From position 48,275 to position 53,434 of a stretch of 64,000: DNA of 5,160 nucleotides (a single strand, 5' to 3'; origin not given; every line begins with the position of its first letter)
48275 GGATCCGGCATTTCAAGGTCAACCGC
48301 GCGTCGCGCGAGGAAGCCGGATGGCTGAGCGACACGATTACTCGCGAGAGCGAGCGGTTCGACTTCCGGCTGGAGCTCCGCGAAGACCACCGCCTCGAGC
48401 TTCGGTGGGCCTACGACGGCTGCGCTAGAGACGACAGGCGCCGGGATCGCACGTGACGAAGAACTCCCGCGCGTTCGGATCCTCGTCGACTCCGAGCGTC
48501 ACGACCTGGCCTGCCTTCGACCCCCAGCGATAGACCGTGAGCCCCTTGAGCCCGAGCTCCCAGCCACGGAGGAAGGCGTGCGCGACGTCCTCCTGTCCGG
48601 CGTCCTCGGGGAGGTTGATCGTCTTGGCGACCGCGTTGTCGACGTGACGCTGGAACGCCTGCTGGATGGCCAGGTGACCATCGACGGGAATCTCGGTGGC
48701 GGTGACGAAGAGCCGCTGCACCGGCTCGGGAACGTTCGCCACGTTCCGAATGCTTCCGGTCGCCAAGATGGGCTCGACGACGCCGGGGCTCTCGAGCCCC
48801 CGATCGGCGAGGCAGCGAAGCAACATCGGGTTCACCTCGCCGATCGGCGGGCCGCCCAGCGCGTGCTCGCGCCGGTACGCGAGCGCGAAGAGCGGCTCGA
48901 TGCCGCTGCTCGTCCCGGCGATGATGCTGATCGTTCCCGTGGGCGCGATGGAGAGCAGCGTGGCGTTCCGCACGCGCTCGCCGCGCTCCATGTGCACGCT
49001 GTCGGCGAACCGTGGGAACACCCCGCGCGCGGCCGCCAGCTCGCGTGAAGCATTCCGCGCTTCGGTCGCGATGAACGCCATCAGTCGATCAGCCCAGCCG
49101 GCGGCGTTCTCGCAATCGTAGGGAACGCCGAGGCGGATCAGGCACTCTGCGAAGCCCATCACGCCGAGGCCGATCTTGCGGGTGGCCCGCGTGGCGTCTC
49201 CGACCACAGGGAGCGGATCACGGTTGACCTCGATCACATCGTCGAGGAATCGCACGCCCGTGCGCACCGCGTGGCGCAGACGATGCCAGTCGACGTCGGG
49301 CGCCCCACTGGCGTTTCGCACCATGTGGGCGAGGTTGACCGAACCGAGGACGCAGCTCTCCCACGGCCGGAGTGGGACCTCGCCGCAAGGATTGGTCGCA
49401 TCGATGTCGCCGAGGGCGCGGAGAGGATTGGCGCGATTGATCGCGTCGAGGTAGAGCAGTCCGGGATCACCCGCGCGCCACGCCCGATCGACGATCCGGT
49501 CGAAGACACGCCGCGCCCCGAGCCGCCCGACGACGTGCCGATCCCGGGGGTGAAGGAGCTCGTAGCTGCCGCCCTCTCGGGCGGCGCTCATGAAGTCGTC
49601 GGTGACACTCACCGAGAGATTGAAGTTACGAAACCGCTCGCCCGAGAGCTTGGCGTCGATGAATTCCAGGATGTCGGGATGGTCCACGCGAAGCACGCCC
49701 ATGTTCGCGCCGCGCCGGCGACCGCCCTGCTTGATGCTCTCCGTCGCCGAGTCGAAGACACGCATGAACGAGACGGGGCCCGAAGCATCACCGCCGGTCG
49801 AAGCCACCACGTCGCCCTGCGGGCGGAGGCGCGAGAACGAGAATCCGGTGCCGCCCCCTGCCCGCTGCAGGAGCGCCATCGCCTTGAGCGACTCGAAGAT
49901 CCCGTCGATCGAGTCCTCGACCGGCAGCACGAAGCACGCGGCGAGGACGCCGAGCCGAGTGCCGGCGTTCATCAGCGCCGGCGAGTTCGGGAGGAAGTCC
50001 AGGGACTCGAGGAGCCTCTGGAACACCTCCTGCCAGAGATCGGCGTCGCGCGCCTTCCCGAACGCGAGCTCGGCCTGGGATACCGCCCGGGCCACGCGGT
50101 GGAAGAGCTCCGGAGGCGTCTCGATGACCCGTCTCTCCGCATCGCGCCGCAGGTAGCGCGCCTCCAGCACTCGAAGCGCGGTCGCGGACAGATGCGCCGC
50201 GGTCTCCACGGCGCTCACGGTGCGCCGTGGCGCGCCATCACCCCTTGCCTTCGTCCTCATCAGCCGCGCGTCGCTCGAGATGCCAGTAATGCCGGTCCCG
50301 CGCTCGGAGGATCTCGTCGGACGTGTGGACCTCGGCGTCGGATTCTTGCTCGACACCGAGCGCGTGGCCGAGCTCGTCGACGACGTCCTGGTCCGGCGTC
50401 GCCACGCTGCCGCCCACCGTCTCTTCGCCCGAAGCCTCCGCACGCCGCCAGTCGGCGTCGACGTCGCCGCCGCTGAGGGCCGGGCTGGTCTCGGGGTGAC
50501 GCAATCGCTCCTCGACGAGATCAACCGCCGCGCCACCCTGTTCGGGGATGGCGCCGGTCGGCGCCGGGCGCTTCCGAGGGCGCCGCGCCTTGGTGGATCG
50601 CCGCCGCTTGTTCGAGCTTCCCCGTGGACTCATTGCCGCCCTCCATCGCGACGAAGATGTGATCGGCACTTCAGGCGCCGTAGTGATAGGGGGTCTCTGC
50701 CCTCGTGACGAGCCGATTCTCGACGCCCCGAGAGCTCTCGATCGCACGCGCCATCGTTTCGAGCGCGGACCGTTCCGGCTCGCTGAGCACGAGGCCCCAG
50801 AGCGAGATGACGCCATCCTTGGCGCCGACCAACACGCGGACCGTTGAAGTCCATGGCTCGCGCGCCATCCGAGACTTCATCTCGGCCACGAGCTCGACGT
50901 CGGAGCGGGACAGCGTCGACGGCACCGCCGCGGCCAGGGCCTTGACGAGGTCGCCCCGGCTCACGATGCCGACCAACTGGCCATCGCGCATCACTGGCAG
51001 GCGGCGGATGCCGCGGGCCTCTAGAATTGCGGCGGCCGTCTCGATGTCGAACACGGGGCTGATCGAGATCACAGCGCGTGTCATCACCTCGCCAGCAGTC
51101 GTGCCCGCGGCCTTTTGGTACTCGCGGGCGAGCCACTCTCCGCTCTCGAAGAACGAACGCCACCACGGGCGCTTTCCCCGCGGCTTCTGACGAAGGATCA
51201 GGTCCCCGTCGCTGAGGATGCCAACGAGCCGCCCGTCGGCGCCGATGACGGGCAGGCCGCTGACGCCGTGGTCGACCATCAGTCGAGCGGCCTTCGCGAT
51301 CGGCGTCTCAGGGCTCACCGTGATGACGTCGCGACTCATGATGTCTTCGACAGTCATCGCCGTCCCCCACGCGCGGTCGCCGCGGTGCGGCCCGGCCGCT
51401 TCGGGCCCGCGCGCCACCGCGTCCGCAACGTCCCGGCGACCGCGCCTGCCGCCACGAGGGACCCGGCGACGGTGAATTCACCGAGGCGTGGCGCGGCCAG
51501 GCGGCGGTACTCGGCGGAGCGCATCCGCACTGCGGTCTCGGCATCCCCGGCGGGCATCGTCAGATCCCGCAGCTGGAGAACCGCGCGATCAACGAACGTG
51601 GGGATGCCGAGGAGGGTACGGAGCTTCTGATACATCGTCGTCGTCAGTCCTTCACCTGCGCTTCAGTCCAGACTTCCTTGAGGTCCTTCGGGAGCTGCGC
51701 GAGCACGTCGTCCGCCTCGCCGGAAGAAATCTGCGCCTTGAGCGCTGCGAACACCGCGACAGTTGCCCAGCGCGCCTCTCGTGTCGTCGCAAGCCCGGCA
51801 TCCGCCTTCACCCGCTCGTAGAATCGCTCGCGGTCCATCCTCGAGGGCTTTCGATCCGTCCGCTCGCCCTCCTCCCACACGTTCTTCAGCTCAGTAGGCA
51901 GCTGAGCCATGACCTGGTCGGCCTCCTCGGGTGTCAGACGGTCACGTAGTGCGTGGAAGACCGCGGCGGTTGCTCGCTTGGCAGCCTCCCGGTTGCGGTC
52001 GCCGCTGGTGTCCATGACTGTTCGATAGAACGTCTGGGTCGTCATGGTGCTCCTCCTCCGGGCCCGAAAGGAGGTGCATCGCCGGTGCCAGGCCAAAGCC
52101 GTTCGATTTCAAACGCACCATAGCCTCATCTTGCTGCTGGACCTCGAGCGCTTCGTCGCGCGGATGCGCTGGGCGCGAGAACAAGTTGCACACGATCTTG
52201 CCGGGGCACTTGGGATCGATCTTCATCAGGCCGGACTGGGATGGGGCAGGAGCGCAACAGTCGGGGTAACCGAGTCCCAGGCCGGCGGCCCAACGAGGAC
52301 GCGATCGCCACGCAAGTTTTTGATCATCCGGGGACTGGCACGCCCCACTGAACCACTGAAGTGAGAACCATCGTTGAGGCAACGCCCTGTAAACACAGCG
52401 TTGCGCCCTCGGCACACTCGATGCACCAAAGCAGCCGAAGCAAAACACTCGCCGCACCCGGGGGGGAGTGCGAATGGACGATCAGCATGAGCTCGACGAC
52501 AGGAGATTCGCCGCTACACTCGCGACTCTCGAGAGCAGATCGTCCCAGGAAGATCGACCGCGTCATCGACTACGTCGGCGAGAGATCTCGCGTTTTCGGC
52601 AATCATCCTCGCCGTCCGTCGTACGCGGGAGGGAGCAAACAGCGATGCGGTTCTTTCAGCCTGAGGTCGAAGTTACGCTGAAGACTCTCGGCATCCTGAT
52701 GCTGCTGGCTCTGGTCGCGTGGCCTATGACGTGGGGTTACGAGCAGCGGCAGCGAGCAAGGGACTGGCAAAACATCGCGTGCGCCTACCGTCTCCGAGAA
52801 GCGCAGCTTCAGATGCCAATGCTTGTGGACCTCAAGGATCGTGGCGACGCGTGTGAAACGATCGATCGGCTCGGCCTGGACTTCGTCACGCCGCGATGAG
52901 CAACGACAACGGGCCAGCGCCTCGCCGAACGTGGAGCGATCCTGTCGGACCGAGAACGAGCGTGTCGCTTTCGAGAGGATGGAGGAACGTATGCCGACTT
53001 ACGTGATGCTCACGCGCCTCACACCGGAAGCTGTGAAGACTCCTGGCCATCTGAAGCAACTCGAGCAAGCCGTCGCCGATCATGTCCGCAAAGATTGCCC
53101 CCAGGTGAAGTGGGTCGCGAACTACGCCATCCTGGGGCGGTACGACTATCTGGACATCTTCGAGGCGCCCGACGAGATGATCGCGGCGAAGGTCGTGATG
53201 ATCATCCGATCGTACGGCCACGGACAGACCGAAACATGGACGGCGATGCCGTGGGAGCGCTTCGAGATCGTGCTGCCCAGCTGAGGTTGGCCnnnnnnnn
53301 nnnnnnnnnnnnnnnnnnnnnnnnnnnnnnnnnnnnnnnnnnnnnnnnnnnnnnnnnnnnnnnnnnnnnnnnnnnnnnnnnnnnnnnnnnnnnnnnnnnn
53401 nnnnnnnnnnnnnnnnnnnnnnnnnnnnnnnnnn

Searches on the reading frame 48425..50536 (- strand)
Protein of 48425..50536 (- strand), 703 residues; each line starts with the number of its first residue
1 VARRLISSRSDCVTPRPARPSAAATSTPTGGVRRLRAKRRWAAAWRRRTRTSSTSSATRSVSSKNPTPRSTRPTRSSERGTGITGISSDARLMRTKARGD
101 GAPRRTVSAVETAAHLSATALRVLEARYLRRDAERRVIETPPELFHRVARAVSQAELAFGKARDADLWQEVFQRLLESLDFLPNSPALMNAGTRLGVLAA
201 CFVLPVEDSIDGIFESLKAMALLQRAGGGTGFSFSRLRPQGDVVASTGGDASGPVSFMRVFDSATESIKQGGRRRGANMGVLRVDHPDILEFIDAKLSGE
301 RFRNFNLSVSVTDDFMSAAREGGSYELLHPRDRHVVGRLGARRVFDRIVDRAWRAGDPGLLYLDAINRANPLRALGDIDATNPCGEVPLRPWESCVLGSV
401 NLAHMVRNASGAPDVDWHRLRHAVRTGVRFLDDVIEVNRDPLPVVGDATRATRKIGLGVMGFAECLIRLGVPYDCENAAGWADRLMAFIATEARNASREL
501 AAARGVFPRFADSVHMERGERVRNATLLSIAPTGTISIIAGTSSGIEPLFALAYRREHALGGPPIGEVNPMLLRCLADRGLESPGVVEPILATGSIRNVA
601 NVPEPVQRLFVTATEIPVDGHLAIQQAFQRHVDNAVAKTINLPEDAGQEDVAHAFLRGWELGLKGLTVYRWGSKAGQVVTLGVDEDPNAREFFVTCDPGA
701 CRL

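Call 13: search_protein_families(library=pfam, proteins=[window:48425-50536:-], max_evalue=0.001)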
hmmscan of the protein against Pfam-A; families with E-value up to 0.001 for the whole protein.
window:48425-50536:- (703 aa): 2 families
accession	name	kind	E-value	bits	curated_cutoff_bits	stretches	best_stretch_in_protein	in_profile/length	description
PF02867.20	Ribonuc_red_lgC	-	8.1e-126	421.1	23.9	2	199-518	1-346/523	Ribonucleotide reductase, barrel domain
PF00317.26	Ribonuc_red_lgN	-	9e-20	71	28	1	116-196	3-77/77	Ribonucleotide reductase, all-alpha domain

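Call 39: search_protein_families(library=ncbifam, proteins=[window:48425-50536:-], max_evalue=0.001)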
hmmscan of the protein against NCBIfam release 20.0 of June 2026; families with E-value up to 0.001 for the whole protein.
window:48425-50536:- (703 aa): 21 families
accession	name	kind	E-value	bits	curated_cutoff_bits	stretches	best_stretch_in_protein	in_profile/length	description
NF006417.0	PRK08665.1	equivalog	1.7e-240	800.3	961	1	111-688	7-582/759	vitamin B12-dependent ribonucleotide reductase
NF005010.0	PRK06406.1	subfamily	2.5e-206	687.4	1125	2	162-686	213-732/771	vitamin B12-dependent ribonucleotide reductase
TIGR02504.1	NrdJ_Z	equivalog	2.8e-195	650.4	399.95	1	121-679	2-606/606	adenosylcobalamin-dependent ribonucleoside-diphosphate reductase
NF006207.0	PRK08332.1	equivalog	8.4e-117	391.2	2400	5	230-384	701-860/1684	vitamin B12-dependent ribonucleotide reductase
NF005122.0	PRK06556.1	equivalog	8.2e-98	328.3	859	3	100-300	55-260/960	vitamin B12-dependent ribonucleotide reductase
TIGR02506.1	NrdE_NrdA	equivalog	8.5e-89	298.6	341.05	2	121-515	4-426/616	ribonucleoside-diphosphate reductase subunit alpha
NF005401.0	PRK06948.1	subfamily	2.2e-85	287.5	906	1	140-679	32-590/604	ribonucleotide reductase-like protein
NF006577.0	PRK09102.1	equivalog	6.8e-84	282.2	620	1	111-670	20-568/604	ribonucleoside-diphosphate reductase subunit alpha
NF005991.0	PRK08115.1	equivalog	2.8e-75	253.9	854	3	341-514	435-607/858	vitamin B12-dependent ribonucleotide reductase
NF005544.0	PRK07207.1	equivalog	1.6e-73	248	965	3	117-332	297-509/965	ribonucleoside-diphosphate reductase subunit alpha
NF005101.0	PRK06539.1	equivalog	1.2e-69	235.3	988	3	338-514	395-571/822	ribonucleoside-diphosphate reductase subunit alpha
NF005736.0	PRK07562.1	equivalog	1.5e-63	214.9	1737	3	303-513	395-603/1222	vitamin B12-dependent ribonucleotide reductase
NF006665.0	PRK09209.1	equivalog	4.3e-56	190.6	1057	2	118-332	158-372/761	ribonucleoside-diphosphate reductase subunit alpha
NF009029.0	PRK12365.1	equivalog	3.7e-52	177.5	1350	3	116-332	378-592/1046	ribonucleoside-diphosphate reductase subunit alpha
NF006279.0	PRK08447.1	equivalog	5.1e-51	174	1082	2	120-333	141-352/789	ribonucleoside-diphosphate reductase subunit alpha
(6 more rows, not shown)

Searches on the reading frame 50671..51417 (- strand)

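Call 13: search_protein_families(library=pfam, proteins=[window:50671-51417:-], max_evalue=0.001)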
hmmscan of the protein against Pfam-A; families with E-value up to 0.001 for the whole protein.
window:50671-51417:- (248 aa): 2 families
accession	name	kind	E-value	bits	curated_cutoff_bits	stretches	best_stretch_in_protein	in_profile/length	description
PF00571.33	CBS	-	2e-34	118.1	24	2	23-74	1-52/57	CBS domain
PF04972.22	BON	-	4.9e-06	27.2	27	1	172-239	1-68/69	BON domain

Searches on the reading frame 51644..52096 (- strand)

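Call 13: search_protein_families(library=pfam, proteins=[window:51644-52096:-], max_evalue=0.001)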
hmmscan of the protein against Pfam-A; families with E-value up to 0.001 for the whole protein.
window:51644-52096:- (150 aa): 1 family
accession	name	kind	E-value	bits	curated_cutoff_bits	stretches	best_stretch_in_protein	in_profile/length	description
PF10025.14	DUF2267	-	5.1e-34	117.6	29.8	1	21-141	2-121/122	Uncharacterized conserved protein (DUF2267)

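Call 39: search_protein_families(library=ncbifam, proteins=[window:51644-52096:-], max_evalue=0.001)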
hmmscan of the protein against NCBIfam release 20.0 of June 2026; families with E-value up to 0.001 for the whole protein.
window:51644-52096:- (150 aa): 0 families

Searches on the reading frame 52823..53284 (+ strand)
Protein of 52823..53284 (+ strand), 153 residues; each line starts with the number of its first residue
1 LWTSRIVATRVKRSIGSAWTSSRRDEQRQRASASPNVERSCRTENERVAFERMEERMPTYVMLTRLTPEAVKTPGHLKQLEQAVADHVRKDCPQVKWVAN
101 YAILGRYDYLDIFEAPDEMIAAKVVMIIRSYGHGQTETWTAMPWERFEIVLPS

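Call 13: search_protein_families(library=pfam, proteins=[window:52823-53284:+], max_evalue=0.001)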
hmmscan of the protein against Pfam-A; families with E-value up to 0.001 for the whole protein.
window:52823-53284:+ (153 aa): 1 family
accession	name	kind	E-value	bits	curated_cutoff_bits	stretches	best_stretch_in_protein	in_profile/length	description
PF08734.17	GYD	-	6.9e-26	90.5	31.4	1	60-148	1-88/91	GYD domain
